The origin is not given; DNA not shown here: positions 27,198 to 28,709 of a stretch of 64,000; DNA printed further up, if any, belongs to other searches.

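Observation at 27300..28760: Solo TnpB inserted between a terminator and the Dda-like helicase, carrying the phage's own upstream motif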

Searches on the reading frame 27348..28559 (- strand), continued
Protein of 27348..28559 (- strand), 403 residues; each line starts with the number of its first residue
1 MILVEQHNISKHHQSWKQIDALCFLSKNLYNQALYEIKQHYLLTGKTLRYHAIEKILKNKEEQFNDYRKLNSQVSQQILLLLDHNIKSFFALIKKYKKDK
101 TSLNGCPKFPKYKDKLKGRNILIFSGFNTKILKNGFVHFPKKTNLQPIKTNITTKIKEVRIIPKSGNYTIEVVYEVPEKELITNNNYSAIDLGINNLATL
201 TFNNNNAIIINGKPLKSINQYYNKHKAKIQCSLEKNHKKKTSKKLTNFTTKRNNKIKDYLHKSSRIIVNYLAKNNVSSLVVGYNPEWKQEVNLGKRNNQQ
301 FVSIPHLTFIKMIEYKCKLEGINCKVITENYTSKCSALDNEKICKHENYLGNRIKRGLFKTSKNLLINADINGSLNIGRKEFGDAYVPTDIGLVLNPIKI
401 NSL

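Call 41: search_solved_structures(query=A2, max_evalue=1, show_alignments=4)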
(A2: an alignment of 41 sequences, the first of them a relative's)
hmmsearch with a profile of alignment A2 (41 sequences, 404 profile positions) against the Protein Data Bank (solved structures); distinct sequences matched with E-value up to 1: 16.
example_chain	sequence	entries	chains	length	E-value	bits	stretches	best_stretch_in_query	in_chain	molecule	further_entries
9yyg_A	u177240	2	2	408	4.2e-12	48.9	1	27-279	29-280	AI-designed RNA-guided nuclease | AI-generated RNA-guided nuclease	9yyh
8bf8_A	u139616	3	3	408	4.6e-07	32.3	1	27-326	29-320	RNA-guided DNA endonuclease TnpB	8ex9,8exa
8h1j_A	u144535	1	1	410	4.6e-07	32.3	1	27-326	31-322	RNA-guided DNA endonuclease TnpB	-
8j3r_A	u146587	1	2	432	5.6e-07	32.1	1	153-378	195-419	Transposase IS605 OrfB C-terminal domain-containing protein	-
8j12_A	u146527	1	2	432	8.3e-07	31.5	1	158-378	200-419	Transposase IS605 OrfB C-terminal domain-containing protein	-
8j1j_A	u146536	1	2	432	1.6e-06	30.6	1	156-378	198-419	Transposase IS605 OrfB C-terminal domain-containing protein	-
9nzo_B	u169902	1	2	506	1.8e-06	30.4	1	169-378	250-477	Cas12f Effector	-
9nzr_A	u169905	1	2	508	1.8e-06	30.4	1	169-378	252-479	Cas12f Nuclease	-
7wju_A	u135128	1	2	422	1.3e-05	27.5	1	163-378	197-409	OrfB_Zn_ribbon domain-containing protein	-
8dzj_A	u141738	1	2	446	2.5e-05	26.6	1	163-378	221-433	OrfB_Zn_ribbon domain-containing protein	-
9n9c_A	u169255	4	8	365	0.00036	22.8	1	237-325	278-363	Nuclease-deactivated Cas12f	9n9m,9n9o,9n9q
7v93_A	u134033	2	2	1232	0.66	12.1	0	170-267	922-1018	cas12c2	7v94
8xcc_A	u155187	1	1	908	0.7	12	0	245-382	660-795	Cas12j19(E100K)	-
8wru_A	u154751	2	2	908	0.7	12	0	245-382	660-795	Cas12-2 | CasJ19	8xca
8zqb_A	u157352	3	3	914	0.71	12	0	245-382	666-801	Cas12X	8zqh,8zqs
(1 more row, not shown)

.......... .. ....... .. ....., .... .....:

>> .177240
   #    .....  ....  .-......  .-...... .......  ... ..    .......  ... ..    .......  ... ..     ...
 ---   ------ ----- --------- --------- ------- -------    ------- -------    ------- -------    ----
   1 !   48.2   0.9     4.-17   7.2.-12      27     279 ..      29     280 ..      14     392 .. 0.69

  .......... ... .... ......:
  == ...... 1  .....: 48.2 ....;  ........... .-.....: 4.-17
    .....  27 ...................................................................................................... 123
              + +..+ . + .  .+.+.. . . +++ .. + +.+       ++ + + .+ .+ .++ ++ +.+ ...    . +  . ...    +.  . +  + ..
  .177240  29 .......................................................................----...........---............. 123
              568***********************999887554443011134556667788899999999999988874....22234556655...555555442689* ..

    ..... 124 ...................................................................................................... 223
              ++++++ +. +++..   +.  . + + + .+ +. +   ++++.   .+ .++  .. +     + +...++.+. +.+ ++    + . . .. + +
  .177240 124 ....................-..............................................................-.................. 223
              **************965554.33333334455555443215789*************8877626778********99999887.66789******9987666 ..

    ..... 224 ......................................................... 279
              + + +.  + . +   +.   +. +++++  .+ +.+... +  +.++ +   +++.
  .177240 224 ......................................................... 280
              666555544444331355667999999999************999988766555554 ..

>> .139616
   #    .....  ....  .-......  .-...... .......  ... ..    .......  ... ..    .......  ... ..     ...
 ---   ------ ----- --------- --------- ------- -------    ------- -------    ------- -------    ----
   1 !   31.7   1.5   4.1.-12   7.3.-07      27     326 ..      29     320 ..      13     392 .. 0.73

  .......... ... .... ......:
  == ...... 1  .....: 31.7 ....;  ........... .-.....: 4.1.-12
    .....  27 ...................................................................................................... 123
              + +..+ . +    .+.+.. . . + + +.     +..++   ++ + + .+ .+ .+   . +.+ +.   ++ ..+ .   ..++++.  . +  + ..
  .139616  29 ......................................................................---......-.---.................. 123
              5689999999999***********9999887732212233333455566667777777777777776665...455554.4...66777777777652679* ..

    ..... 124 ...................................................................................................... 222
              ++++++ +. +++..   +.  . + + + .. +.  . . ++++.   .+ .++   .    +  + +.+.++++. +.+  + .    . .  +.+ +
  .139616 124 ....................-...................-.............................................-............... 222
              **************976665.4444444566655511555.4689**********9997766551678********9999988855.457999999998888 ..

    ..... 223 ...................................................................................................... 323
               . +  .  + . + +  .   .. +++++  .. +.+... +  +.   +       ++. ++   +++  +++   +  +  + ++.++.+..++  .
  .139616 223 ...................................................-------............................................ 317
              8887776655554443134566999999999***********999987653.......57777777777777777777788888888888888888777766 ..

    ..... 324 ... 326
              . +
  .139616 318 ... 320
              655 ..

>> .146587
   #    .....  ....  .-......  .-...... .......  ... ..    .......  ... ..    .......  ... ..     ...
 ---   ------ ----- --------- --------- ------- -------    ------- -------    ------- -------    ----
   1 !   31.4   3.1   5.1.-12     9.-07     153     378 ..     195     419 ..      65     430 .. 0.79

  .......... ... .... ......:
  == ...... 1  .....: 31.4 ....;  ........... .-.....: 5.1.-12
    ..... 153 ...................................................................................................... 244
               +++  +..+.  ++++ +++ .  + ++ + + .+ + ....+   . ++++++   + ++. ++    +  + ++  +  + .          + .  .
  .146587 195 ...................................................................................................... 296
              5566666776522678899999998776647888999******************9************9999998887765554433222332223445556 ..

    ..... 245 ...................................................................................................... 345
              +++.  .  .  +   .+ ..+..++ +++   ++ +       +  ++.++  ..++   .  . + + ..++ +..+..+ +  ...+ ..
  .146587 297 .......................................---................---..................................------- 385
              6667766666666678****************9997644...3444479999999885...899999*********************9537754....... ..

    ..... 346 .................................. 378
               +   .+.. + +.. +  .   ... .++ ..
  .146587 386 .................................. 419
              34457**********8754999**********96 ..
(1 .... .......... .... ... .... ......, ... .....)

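Call 46: find_encoding_contigs(protein=P0137, flank=3000, max_places=4)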
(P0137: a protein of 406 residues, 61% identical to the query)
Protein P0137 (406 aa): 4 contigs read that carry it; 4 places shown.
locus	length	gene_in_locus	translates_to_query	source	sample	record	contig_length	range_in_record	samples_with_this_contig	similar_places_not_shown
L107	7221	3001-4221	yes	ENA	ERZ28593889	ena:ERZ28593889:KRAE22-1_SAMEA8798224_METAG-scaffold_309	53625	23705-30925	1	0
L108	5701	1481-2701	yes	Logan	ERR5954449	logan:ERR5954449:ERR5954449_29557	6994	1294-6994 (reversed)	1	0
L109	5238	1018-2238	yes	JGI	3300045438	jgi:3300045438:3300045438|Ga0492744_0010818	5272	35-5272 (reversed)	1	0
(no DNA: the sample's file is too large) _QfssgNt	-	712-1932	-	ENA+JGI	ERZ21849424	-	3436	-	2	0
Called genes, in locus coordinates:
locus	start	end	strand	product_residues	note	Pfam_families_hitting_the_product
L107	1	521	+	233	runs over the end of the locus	-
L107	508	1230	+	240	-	-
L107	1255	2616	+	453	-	-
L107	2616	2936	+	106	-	-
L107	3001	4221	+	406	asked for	PF01385:OrfB_IS605, PF07282:Cas12f1-like_TNB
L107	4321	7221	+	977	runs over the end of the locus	PF04984:Phage_sheath_1 (weak), PF17482:Phage_sheath_1C (weak)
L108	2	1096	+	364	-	?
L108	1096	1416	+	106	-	-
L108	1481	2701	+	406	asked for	PF01385:OrfB_IS605, PF07282:Cas12f1-like_TNB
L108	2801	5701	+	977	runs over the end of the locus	PF04984:Phage_sheath_1 (weak), PF17482:Phage_sheath_1C (weak)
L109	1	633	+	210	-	?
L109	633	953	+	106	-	-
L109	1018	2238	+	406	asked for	PF01385:OrfB_IS605, PF07282:Cas12f1-like_TNB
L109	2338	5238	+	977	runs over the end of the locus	PF04984:Phage_sheath_1 (weak), PF17482:Phage_sheath_1C (weak)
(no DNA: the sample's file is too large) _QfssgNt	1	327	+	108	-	?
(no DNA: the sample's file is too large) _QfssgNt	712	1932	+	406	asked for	PF01385:OrfB_IS605, PF07282:Cas12f1-like_TNB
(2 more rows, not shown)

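Call 47: find_encoding_contigs(protein=P0133, flank=3000, max_places=4)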
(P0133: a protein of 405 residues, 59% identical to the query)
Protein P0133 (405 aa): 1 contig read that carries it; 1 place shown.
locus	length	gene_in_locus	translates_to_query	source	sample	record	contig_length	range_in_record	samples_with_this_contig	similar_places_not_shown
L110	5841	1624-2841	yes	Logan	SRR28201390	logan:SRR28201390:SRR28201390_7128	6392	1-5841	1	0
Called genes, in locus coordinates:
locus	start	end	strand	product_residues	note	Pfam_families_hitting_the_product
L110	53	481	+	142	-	-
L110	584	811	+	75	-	PF14902:DUF4494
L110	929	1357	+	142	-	-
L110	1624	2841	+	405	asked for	PF01385:OrfB_IS605, PF07282:Cas12f1-like_TNB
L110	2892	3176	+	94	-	-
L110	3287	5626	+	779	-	PF01966:HD (weak), PF18019:Cas3_HD, PF04851:ResIII, PF00270:DEAD, PF22590:Cas3-like_C_2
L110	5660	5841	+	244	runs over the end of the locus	?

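Call 48: find_encoding_contigs(protein=P0145, flank=3000, max_places=4)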
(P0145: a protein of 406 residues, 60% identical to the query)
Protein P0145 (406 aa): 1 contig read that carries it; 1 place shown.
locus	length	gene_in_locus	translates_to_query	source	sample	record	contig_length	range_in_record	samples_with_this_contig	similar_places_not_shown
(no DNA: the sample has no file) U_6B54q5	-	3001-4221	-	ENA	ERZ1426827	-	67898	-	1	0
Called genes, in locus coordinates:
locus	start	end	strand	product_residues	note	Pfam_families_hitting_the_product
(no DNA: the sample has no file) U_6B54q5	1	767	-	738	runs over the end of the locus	-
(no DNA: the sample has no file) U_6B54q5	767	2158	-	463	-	-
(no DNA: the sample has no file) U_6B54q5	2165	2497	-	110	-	-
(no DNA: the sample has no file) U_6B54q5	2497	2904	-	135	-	-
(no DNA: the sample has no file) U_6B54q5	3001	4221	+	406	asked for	PF01385:OrfB_IS605, PF07282:Cas12f1-like_TNB (weak)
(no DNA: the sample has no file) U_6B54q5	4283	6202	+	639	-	-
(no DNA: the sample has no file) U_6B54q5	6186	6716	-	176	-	-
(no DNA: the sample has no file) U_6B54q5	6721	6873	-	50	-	-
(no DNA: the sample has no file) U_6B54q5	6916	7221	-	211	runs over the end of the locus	-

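Call 51: find_related_loci(query=A2, collection=genome_contigs, flank=3000)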
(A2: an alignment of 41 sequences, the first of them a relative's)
Query A2 (403 aa) in genome_contigs; peptide patterns used: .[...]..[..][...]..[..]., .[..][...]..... (x = any residue, [..] = any of these).
599 stretches matched a pattern (row limit reached: there are more); 528 encode a relative of the query (tblastn E <= 1e-3); the best 80 are kept; 80 distinct loci.
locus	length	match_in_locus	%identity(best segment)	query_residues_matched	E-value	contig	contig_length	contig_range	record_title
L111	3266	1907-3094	45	1-402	1e-111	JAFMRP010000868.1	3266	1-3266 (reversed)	MAG: Ktedonobacteraceae bacterium isolate Bacteria.bin_36 NODE_29638_length_3266_cov_0.719873, whole genome shotgun sequ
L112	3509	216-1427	45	1-400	1e-109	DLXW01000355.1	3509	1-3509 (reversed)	MAG TPA_asm: Cyanothece sp. UBA12306 contig_4081, whole genome shotgun sequence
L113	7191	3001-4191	49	1-400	2e-107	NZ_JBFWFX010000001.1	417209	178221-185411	Caloranaerobacter sp. DY30410 k141_141_length_417209_cov_366.5756, whole genome shotgun sequence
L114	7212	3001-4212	45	1-400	9e-106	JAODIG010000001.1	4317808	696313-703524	MAG: Chroococcopsis gigantea SAG 12.99 S2C1, whole genome shotgun sequence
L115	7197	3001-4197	45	1-400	1e-105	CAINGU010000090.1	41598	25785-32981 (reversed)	MAG: uncultured cyanobacterium isolate I3-5_bin-073 genome assembly, contig: bin-073:090/119, whole genome shotgun seque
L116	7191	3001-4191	46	1-402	3e-105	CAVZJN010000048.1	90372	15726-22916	MAG: uncultured Chloroflexia bacterium isolate MFD00991.bin.3.206 genome assembly, contig: contig_60939, whole genome sh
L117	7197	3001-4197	45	1-400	4e-105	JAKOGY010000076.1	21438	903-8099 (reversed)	Dolichospermum sp. ST_sed8 NODE_76_length_21438_cov_13.182108, whole genome shotgun sequence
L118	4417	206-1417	44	1-400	2e-103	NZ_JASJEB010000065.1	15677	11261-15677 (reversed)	MAG: Crocosphaera sp. isolate MO_202.B2 MO_202.c_450, whole genome shotgun sequence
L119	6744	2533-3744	44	1-400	2e-103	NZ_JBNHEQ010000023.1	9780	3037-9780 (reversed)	Dapis sp. BLCC M172 NODE_1396_length_9780_cov_47.955990, whole genome shotgun sequence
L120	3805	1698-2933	45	1-401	3e-104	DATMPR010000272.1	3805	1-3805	MAG TPA_asm: Bacteroidia bacterium isolate SMAG_U12907 k141_148148, whole genome shotgun sequence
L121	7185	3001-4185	45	10-400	1e-102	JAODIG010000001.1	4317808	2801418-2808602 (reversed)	MAG: Chroococcopsis gigantea SAG 12.99 S2C1, whole genome shotgun sequence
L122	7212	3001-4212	43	1-400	3e-101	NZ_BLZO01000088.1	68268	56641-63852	Okeania sp. KiyG1 sequence088, whole genome shotgun sequence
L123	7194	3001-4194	47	1-400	1e-101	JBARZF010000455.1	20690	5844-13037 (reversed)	MAG: Rivularia sp. (in: cyanobacteria) isolate MFD12149_ilm_asm_bin21 k127_216108, whole genome shotgun sequence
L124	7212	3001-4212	44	1-400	2e-100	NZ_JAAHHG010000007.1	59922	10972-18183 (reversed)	MAG: Okeania sp. SIO3B5 3B5_NODE_7, whole genome shotgun sequence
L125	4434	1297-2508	43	1-400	4e-100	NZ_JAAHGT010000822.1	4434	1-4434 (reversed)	MAG: Okeania sp. SIO2F4 2F4_NODE_822, whole genome shotgun sequence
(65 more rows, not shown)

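Call 65: predict_structure(alignment_id=A2)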
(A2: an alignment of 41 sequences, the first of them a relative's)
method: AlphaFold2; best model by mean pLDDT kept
length: 403 residues; sequences in the alignment: 41
mean_pLDDT: 85.1   pTM: 0.78
mean pLDDT of the five models: 85.1, 84.7, 83.7, 83.7, 83.6
residues with pLDDT >= 90: 241; 70-90: 105; 50-70: 26; < 50: 31
segments of 3 or more residues with pLDDT < 50: 288-300, 333-350
pLDDT, mean of each block of 10 residues (from residue 1): 92 94 97 97 94 95 88 94 95 94 92 95 87 81 91 90 92 93 95 86 91 87 91 94 89 91 96 96 66 44 80 96 89 41 37 64 74 86 77 76 75
secondary structure, 60 per line:
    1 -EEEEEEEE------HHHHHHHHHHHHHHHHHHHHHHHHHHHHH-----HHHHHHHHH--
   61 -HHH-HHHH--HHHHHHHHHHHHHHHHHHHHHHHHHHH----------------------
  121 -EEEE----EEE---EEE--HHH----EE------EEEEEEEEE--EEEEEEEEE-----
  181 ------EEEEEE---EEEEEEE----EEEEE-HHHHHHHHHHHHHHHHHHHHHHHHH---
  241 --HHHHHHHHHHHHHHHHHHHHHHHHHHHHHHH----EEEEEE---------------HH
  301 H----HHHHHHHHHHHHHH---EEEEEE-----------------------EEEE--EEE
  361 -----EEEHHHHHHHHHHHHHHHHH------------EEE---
elements in order: E2-9 H16-44 H50-58 H66-69 H72-98 E122-125 E130-132 E136-138 E156-164 E167-175 E187-192 E196-202 E207-211 H213-237 H243-273 E278-283 H306-319 E323-328 E352-355 E358-360 E366-368 H369-385 E398-400

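Call 70: search_dna_similar(query=L060:374-1702:+, collection=phages, mode=protein, max_rows=10, max_evalue=0.001)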
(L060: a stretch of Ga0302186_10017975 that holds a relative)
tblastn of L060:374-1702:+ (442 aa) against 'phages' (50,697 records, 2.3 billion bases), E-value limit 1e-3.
No match.

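Call 71: get_annotated_region(hit=H17, flank=3000)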
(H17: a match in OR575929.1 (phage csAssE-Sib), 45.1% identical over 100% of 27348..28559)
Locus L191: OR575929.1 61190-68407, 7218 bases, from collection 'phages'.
description: Phage csAssE-Sib, complete genome.
organism: phage csAssE-Sib (NCBI taxid 3092639)
taxonomy: Viruses; Duplodnaviria; Heunggongvirae; Uroviricota; Caudoviricetes
host: -; source: human gut; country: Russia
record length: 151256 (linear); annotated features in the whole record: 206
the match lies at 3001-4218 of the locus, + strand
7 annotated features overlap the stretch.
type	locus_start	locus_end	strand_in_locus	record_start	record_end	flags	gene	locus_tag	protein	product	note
CDS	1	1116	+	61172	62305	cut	-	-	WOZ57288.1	hypothetical protein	-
CDS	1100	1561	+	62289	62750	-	-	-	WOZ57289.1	periplasmic metallopeptidase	effector, metallopeptidase, toxin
CDS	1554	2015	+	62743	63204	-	-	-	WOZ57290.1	hypothetical protein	-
CDS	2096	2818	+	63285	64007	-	-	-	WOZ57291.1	hypothetical protein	-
CDS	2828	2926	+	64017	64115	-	-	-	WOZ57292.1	hypothetical protein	-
CDS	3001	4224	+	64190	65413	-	-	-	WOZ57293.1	RNA-guided endonuclease TnpB family protein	Transposase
CDS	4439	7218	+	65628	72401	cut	-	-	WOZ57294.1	structural protein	Muzzle protein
